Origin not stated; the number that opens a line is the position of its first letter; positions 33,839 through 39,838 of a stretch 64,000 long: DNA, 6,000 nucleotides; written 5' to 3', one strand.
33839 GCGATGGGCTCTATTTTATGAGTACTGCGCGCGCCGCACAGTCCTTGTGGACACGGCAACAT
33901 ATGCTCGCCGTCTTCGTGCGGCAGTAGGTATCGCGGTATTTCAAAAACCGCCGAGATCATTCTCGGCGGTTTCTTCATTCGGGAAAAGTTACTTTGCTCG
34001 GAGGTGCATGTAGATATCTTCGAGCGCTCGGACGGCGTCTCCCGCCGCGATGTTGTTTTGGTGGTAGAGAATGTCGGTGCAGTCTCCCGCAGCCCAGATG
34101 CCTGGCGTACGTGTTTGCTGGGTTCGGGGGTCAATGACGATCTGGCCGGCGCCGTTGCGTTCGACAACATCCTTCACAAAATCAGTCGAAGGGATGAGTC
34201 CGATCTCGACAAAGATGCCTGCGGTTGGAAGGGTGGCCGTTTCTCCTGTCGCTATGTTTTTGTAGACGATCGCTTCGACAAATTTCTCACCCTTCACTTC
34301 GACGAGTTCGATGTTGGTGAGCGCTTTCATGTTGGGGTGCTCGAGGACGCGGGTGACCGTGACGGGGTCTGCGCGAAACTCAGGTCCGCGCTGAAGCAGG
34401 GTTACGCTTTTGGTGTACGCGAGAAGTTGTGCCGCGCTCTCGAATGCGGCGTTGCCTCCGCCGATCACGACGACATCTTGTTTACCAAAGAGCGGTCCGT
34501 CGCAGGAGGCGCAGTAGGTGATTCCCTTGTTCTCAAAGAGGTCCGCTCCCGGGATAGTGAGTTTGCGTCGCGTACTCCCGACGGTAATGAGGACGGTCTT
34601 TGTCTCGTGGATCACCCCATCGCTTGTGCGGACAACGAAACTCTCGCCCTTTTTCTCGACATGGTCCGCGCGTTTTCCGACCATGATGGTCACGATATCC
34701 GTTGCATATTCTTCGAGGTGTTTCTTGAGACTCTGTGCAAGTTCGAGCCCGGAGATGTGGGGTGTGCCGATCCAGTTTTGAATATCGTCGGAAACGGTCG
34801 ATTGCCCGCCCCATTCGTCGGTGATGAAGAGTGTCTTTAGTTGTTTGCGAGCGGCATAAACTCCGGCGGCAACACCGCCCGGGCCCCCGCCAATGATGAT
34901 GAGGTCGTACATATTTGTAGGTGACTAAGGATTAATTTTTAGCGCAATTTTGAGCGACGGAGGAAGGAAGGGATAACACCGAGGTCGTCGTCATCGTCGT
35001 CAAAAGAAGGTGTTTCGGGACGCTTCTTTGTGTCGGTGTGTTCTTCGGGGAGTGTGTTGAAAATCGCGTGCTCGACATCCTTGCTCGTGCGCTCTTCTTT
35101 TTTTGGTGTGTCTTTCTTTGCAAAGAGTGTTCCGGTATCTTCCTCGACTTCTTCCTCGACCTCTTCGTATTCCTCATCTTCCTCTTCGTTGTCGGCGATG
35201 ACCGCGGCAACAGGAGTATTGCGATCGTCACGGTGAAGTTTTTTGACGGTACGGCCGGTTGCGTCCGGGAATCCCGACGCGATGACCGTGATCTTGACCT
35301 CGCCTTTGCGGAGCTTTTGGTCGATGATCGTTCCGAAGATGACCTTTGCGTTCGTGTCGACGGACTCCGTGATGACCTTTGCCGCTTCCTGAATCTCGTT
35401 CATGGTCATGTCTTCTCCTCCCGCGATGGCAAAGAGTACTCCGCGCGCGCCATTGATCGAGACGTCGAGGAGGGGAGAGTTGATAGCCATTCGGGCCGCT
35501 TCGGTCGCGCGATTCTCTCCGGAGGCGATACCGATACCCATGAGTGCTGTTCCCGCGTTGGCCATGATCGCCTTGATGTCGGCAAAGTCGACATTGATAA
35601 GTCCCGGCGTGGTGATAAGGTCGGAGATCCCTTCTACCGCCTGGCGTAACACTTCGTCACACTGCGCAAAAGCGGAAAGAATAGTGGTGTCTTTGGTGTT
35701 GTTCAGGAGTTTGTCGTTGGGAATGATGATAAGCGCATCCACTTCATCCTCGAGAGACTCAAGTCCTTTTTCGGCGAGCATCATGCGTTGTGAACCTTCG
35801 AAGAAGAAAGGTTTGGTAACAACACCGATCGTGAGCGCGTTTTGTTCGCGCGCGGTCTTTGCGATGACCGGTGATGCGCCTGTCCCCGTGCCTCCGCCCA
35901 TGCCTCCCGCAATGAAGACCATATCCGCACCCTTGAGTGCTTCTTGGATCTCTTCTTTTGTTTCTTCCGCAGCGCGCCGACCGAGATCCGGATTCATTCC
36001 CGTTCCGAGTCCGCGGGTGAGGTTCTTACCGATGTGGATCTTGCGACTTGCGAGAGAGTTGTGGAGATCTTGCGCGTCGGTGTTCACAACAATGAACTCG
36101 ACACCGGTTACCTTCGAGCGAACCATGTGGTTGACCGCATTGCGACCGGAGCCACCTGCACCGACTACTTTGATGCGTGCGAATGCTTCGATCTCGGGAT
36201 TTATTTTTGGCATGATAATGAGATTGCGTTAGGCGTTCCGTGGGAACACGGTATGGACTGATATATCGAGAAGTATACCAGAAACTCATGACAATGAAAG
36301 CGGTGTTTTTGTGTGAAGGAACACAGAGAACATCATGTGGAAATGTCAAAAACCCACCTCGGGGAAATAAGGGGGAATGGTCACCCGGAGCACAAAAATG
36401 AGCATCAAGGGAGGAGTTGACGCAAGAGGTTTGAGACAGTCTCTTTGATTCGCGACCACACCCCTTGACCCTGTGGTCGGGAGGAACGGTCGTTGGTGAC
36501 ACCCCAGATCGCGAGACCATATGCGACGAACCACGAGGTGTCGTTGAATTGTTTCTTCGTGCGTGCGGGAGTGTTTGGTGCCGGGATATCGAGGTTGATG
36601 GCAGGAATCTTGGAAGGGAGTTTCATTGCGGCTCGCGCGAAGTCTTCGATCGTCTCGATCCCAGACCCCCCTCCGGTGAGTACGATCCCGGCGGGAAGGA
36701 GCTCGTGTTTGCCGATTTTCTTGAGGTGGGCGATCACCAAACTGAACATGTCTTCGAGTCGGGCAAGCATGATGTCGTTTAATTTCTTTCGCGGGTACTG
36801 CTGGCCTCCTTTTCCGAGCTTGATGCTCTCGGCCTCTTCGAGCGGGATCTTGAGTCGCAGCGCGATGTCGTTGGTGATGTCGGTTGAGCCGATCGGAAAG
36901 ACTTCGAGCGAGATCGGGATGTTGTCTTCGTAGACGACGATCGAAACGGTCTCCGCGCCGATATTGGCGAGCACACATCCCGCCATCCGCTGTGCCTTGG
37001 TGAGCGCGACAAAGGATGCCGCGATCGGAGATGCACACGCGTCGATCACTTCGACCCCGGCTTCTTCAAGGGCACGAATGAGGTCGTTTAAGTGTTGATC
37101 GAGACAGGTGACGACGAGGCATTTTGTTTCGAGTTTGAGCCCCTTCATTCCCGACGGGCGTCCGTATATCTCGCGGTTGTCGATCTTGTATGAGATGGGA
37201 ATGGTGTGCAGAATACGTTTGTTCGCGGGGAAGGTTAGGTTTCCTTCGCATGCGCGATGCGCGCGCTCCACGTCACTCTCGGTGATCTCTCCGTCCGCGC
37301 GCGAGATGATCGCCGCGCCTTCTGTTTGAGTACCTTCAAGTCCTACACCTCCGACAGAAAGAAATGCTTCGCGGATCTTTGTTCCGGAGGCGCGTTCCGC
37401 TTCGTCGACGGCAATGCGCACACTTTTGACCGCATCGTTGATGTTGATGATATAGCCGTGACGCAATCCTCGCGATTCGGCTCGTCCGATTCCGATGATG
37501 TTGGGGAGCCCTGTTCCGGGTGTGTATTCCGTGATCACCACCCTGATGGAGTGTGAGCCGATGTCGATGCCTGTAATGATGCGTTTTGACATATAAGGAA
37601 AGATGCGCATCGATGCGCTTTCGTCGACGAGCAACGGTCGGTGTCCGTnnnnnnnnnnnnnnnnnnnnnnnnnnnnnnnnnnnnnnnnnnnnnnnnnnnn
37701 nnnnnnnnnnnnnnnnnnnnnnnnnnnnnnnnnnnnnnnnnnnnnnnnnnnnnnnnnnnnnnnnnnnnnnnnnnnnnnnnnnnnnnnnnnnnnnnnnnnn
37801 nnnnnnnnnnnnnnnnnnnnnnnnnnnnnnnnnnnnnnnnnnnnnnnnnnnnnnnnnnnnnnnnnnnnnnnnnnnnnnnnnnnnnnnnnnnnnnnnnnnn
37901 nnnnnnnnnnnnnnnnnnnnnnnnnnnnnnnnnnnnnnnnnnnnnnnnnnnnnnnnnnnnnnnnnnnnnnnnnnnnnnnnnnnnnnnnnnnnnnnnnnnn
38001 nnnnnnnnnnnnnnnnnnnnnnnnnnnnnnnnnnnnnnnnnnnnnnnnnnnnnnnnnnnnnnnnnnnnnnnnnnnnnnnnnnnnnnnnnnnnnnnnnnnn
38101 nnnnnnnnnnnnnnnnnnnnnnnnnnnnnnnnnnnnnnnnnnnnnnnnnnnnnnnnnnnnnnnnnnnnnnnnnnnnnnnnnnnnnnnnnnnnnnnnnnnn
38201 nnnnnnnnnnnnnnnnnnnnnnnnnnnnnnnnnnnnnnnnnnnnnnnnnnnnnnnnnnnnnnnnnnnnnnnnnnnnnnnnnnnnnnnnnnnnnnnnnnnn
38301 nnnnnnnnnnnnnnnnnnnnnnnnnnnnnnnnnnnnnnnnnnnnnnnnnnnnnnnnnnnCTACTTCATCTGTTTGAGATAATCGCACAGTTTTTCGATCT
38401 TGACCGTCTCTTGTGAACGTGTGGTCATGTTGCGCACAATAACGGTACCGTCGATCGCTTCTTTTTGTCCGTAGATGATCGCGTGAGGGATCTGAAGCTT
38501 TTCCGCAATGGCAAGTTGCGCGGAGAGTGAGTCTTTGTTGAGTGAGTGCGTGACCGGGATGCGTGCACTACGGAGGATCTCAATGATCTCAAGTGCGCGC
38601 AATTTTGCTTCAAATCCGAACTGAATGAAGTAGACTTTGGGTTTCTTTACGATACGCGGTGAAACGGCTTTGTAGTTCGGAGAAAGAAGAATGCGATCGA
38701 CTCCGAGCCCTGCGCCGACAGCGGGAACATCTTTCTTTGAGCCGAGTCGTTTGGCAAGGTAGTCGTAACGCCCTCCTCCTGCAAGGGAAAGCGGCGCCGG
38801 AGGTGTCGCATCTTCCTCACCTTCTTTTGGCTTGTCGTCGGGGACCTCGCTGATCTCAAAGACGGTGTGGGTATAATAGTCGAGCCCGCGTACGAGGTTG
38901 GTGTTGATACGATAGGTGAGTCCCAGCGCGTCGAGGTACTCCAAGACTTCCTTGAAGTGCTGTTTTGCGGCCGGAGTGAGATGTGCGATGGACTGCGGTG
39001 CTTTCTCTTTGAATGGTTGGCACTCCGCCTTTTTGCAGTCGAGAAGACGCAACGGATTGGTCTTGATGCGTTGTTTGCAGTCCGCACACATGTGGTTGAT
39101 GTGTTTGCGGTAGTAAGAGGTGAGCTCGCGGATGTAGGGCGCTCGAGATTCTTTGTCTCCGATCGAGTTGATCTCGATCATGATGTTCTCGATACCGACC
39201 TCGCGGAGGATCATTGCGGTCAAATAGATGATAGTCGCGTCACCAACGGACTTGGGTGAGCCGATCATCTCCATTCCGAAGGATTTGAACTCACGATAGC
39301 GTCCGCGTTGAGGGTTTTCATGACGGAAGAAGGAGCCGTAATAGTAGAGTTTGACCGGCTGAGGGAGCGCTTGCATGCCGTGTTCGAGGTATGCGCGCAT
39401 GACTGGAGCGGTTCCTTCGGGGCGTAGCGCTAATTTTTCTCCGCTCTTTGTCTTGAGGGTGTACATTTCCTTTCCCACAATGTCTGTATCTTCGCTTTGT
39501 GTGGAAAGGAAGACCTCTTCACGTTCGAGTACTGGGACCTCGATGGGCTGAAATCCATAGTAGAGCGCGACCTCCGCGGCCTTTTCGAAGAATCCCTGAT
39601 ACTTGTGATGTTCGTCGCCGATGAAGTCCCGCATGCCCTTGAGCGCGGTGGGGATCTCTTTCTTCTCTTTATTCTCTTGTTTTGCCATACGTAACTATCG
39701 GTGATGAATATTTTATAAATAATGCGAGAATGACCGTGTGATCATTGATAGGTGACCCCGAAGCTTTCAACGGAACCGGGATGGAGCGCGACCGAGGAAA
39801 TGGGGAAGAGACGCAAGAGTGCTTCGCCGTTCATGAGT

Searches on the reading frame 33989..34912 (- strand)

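Call 8: search_protein_families(library=pfam, max_evalue=0.001, proteins=[window:33989-34912:-])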
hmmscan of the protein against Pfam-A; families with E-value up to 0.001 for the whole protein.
window:33989-34912:- (307 aa): 7 families
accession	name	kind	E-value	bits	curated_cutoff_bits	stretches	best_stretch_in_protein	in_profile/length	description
PF07992.20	Pyr_redox_2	-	2.6e-40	139.1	26.1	1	2-279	1-277/291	Pyridine nucleotide-disulphide oxidoreductase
PF13738.12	Pyr_redox_3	-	3.5e-26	92.6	30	1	49-276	74-305/305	Pyridine nucleotide-disulphide oxidoreductase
PF12831.13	FAD_oxidored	-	2e-09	37.7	27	1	3-55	1-59/416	FAD dependent oxidoreductase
PF00070.33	Pyr_redox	-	2.1e-08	35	22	1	147-217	2-79/82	Pyridine nucleotide-disulphide oxidoreductase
PF00890.30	FAD_binding_2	-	4.1e-08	33.3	20.4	0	3-49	1-49/414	FAD binding domain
PF01134.28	GIDA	-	4.8e-07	29.6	22.1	0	3-33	1-31/391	Glucose inhibited division protein A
PF03486.20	HI0933_like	-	1.5e-06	28.3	50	0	146-178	2-34/244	HI0933-like protein Rossmann domain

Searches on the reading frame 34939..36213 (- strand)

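Call 8: search_protein_families(library=pfam, max_evalue=0.001, proteins=[window:34939-36213:-])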
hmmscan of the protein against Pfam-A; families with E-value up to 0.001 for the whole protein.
window:34939-36213:- (424 aa): 2 families
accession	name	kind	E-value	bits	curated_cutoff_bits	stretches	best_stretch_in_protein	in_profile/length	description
PF00091.31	Tubulin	-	7.7e-48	163.7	33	1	13-172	1-188/190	Tubulin/FtsZ family, GTPase domain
PF12327.13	FtsZ_C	-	4.7e-33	113.8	27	1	221-315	1-94/95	FtsZ family, C-terminal domain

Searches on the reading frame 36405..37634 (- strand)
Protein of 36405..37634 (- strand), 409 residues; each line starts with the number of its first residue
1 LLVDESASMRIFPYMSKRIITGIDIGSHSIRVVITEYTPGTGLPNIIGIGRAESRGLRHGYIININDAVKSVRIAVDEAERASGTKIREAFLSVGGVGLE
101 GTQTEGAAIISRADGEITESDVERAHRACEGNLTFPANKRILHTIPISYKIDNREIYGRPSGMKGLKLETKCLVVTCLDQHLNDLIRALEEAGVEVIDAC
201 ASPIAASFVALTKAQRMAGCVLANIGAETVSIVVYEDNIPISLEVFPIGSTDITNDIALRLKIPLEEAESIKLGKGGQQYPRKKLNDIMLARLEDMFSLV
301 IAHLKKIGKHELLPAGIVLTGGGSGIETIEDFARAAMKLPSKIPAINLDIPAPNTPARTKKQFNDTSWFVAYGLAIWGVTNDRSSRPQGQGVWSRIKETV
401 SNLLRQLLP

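Call 8: search_protein_families(library=pfam, max_evalue=0.001, proteins=[window:36405-37634:-])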
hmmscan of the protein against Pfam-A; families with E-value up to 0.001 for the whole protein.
window:36405-37634:- (409 aa): 4 families
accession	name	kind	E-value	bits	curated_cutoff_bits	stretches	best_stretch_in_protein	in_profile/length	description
PF14450.12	FtsA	-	8.5e-22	78.3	31.8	1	221-345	1-111/127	Cell division protein FtsA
PF02491.25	SHS2_FTSA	-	1.3e-14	54.8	25.4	1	99-176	4-79/79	SHS2 domain inserted in FTSA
PF11104.14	PilM_2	-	2.9e-09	36.8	27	1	171-376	127-337/340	Type IV pilus assembly protein PilM;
PF01869.26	BcrAD_BadFG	-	0.00032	20.7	31.5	0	22-113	2-88/271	BadF/BadG/BcrA/BcrD ATPase family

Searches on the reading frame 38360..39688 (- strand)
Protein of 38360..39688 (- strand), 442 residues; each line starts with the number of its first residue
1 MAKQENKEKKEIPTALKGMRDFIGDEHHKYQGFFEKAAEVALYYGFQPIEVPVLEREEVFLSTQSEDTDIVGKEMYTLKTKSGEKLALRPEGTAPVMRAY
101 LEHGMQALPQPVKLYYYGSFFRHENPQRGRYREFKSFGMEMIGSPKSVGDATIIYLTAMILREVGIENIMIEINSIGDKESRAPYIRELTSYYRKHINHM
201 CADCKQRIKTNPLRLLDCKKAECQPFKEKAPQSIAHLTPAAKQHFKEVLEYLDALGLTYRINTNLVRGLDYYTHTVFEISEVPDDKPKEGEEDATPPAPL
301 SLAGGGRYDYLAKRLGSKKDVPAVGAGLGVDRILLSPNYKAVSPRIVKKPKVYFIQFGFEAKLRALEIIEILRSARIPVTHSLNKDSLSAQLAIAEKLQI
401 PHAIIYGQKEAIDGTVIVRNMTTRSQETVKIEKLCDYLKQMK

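Call 8: search_protein_families(library=pfam, max_evalue=0.001, proteins=[window:38360-39688:-])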
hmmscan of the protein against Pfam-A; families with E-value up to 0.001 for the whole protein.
window:38360-39688:- (442 aa): 3 families
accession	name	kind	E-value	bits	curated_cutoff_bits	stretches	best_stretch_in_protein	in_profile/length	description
PF13393.11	tRNA-synt_His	-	8e-34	117.7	25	1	18-333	1-308/308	Histidyl-tRNA synthetase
PF03129.25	HGTP_anticodon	-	2.1e-14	53.9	21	1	352-440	2-93/94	Anticodon binding domain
PF00587.30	tRNA-synt_2b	-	8.5e-14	52.4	29.3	1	76-218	1-110/179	tRNA synthetase class II core domain (G, H, P, S and T)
